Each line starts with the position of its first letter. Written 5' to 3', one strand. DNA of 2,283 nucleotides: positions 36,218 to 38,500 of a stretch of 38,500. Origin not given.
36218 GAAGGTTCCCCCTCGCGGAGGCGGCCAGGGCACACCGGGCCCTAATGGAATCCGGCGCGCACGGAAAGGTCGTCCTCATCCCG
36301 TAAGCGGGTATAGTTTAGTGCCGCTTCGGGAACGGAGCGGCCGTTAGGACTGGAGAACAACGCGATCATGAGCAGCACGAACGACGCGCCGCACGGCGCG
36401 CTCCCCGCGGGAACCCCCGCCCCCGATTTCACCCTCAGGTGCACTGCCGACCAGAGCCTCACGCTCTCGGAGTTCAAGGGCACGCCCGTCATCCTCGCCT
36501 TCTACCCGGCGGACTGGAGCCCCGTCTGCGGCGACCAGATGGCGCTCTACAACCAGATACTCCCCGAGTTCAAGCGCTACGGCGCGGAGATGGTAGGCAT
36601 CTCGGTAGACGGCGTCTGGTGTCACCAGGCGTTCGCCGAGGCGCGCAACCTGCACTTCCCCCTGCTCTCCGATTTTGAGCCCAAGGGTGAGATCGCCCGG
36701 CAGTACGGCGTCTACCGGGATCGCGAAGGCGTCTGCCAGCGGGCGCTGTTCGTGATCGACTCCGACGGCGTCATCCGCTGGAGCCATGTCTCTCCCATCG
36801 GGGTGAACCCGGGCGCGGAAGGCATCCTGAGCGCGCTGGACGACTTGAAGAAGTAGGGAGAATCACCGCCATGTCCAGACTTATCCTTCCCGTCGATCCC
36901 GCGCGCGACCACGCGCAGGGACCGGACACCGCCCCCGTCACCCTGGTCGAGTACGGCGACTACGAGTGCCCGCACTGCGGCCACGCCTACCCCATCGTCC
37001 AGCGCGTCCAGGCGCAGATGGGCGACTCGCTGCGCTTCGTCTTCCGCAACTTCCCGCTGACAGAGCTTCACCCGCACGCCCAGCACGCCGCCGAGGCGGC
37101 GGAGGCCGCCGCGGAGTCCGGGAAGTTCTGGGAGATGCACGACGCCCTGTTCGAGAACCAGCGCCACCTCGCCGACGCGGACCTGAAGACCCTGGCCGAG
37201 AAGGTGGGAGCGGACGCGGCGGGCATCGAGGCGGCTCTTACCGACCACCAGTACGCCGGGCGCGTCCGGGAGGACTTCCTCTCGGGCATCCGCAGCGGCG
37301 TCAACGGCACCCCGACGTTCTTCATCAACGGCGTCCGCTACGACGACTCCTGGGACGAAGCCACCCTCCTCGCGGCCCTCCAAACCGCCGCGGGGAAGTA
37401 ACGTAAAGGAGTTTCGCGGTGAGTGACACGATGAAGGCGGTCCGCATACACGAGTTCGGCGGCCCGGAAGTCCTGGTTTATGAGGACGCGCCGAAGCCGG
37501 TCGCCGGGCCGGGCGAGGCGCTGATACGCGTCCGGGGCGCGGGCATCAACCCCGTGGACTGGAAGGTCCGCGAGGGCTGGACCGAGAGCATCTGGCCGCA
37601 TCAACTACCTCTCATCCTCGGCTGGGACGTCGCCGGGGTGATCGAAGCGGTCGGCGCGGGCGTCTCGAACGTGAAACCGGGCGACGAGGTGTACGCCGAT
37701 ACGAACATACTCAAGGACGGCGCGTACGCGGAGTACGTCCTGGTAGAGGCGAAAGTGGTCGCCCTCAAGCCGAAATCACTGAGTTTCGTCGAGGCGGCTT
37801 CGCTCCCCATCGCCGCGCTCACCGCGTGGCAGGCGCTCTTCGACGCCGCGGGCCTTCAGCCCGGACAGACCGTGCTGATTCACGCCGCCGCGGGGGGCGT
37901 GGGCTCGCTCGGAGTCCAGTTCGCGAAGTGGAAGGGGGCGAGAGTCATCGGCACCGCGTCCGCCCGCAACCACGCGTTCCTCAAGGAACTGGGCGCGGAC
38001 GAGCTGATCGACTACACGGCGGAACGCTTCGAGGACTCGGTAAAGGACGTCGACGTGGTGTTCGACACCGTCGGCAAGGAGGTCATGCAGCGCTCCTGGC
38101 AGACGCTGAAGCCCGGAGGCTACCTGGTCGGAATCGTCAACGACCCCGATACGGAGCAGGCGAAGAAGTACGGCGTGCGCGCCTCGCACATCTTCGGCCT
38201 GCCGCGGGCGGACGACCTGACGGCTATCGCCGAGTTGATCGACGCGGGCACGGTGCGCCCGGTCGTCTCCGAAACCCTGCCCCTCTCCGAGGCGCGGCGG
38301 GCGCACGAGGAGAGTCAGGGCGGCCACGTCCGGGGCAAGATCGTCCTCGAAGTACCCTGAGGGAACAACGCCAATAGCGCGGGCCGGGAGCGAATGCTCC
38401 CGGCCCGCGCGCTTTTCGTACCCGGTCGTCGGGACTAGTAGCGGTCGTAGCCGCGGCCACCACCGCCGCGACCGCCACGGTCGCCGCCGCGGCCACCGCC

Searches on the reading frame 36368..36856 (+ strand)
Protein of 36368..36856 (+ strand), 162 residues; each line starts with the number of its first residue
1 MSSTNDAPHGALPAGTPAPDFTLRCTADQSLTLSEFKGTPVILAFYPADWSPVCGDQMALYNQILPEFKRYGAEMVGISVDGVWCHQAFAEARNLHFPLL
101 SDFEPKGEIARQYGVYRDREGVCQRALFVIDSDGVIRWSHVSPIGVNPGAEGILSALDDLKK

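Call 62: search_protein_families(library=pfam, proteins=[window:36368-36856:+], max_evalue=0.0001)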
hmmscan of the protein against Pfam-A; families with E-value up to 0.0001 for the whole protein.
window:36368-36856:+ (162 aa): 2 families
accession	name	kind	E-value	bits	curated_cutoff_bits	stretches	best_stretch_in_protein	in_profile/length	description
PF00578.27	AhpC-TSA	-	4.2e-39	133.7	26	1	15-138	2-123/124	AhpC/TSA family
PF08534.16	Redoxin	-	1.3e-22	80.6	26.6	1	14-145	2-137/148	Redoxin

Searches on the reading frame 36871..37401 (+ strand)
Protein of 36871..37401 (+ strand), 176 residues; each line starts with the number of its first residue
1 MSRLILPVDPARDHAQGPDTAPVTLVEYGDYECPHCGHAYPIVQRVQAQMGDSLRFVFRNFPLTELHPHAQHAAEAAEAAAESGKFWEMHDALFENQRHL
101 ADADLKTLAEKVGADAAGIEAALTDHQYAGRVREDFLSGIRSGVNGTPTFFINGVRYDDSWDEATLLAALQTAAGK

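Call 62: search_protein_families(library=pfam, proteins=[window:36871-37401:+], max_evalue=0.0001)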
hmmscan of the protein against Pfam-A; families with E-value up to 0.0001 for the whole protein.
window:36871-37401:+ (176 aa): 2 families
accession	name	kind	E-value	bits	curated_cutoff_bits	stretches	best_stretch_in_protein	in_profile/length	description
PF13462.12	Thioredoxin_4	-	1e-26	94.5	23.2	1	13-171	5-164/165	Thioredoxin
PF01323.26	DSBA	-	2.8e-22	79.9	25.6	1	72-170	90-190/191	DSBA-like thioredoxin domain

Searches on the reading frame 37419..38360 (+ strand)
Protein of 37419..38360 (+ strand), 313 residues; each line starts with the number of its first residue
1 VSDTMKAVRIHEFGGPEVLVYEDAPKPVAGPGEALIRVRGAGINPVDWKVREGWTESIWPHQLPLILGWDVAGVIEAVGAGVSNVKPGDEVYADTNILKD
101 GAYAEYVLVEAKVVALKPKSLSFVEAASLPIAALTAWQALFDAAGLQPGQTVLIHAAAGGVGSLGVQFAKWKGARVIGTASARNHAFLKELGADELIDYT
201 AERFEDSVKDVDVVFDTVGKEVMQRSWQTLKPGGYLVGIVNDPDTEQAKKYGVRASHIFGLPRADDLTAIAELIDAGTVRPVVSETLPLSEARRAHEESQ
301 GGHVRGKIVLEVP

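Call 62: search_protein_families(library=pfam, proteins=[window:37419-38360:+], max_evalue=0.0001)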
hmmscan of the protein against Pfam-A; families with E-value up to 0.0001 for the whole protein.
window:37419-38360:+ (313 aa): 3 families
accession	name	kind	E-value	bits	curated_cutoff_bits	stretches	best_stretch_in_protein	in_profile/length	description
PF13602.12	ADH_zinc_N_2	-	5.8e-30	105.4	27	1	191-310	1-134/134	Zinc-binding dehydrogenase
PF08240.17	ADH_N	-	1.4e-20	73.9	23.5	1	30-118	1-103/104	Alcohol dehydrogenase GroES-like domain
PF00107.32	ADH_zinc_N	-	1.8e-17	63.9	31.8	1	160-241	1-90/129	Zinc-binding dehydrogenase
